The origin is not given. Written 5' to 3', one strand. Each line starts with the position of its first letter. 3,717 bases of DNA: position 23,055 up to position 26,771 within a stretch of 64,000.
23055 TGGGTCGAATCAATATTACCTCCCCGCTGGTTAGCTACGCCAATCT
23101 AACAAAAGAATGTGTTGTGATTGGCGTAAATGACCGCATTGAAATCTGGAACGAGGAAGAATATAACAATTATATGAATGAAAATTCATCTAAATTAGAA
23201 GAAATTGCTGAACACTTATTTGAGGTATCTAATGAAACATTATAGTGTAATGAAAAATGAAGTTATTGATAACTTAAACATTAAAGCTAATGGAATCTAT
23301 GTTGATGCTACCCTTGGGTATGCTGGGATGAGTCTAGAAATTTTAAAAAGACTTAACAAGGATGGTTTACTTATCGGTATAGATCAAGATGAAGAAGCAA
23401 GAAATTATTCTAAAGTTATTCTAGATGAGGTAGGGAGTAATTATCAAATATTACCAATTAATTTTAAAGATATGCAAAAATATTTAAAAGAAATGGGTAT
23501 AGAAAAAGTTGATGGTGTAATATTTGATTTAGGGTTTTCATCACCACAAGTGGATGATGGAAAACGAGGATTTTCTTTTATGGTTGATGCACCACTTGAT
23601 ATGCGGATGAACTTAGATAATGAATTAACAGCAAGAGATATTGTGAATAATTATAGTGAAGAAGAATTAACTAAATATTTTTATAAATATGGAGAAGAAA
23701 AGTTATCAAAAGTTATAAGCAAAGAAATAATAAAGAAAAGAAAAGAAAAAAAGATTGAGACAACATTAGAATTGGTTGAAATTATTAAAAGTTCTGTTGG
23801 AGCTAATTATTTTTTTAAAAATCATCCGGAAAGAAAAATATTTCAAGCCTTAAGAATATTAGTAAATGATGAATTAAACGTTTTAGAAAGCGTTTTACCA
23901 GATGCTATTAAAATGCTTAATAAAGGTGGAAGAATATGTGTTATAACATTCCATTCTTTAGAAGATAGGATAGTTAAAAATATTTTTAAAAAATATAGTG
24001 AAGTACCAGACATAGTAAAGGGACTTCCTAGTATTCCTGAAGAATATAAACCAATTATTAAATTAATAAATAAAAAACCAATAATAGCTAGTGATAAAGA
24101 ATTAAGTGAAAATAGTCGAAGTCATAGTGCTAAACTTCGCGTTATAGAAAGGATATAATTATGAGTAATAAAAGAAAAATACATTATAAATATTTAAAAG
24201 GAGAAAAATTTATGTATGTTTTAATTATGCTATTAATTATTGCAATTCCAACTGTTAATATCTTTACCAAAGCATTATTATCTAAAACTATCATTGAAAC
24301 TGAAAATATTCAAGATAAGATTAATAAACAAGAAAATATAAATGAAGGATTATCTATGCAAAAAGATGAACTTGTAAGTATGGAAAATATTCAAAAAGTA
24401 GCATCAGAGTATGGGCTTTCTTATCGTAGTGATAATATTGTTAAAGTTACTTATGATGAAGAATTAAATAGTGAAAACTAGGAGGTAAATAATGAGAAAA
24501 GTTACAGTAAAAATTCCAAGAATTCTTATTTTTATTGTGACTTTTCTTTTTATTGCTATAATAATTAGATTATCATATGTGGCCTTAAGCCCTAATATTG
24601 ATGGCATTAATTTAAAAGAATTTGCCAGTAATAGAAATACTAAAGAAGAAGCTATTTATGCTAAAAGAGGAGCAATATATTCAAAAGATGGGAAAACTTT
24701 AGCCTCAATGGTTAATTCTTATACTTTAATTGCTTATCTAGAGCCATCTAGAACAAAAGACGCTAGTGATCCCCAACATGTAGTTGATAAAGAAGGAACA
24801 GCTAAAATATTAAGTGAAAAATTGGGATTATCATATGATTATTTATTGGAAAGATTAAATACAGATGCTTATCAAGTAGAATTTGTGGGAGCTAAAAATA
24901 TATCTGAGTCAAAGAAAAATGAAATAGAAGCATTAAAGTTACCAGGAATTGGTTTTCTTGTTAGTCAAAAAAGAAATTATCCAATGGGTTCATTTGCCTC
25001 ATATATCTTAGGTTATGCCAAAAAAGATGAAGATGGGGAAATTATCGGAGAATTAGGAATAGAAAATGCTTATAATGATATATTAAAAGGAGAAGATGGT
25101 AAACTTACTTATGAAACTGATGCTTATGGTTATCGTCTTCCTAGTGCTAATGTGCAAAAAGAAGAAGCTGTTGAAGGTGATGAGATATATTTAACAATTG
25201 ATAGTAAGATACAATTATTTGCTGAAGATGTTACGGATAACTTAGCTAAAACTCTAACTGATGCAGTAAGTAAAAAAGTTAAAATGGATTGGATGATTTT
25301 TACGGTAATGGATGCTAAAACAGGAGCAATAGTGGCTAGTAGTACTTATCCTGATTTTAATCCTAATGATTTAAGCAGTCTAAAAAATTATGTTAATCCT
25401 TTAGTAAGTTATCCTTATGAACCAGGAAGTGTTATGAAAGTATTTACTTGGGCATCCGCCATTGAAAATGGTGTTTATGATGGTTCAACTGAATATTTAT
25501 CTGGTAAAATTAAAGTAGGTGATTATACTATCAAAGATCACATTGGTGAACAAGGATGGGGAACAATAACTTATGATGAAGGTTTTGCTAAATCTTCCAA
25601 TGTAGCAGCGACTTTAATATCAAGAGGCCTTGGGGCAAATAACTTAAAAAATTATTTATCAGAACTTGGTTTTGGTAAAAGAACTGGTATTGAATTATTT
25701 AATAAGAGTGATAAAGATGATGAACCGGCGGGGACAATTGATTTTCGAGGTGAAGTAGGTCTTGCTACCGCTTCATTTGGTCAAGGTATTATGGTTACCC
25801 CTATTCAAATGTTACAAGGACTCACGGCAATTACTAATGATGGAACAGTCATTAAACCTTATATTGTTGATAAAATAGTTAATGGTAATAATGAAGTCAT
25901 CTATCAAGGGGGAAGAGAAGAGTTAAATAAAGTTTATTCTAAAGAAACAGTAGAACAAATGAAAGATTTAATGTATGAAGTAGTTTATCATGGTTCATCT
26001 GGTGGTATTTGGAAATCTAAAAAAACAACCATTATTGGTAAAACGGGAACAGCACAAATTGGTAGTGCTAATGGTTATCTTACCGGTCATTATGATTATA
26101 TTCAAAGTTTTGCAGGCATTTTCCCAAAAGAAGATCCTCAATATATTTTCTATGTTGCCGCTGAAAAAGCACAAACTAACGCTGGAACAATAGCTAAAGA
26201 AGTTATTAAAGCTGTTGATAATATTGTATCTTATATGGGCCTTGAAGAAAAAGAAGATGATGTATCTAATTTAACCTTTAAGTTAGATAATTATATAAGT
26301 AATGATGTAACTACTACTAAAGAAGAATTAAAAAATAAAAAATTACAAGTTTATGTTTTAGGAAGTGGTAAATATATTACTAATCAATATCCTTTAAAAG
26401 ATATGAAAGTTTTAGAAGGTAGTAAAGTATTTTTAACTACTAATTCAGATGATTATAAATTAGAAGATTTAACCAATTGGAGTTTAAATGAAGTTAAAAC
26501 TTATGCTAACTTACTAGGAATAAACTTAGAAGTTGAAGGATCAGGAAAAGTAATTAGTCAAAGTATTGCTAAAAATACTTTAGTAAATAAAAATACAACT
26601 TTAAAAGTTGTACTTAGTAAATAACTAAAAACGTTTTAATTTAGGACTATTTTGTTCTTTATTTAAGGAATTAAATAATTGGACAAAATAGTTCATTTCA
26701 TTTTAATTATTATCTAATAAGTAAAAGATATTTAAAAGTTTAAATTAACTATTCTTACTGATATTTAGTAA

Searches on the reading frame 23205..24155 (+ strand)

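Call 38: search_protein_families(library=pfam, proteins=[window:23205-24155:+], max_evalue=0.00001)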
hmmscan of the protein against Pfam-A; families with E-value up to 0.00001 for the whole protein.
window:23205-24155:+ (317 aa): 1 family
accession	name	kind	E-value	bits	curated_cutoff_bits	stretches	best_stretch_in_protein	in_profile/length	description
PF01795.25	Methyltransf_5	-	1.8e-113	379.6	27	1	10-317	2-309/309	MraW methylase family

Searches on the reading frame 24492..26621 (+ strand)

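Call 38: search_protein_families(library=pfam, proteins=[window:24492-26621:+], max_evalue=0.00001)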
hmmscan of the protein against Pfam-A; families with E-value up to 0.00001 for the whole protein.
window:24492-26621:+ (710 aa): 3 families
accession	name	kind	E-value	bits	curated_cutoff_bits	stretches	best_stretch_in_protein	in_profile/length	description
PF00905.27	Transpeptidase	-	2e-65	221.4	22.1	1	268-574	1-296/299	Penicillin binding protein transpeptidase domain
PF03717.20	PBP_dimer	-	1.7e-24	87.7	24.4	1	55-216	2-176/180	Penicillin-binding Protein dimerisation domain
PF03793.24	PASTA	-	4.3e-18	65.5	23.2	1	656-710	2-64/64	PASTA domain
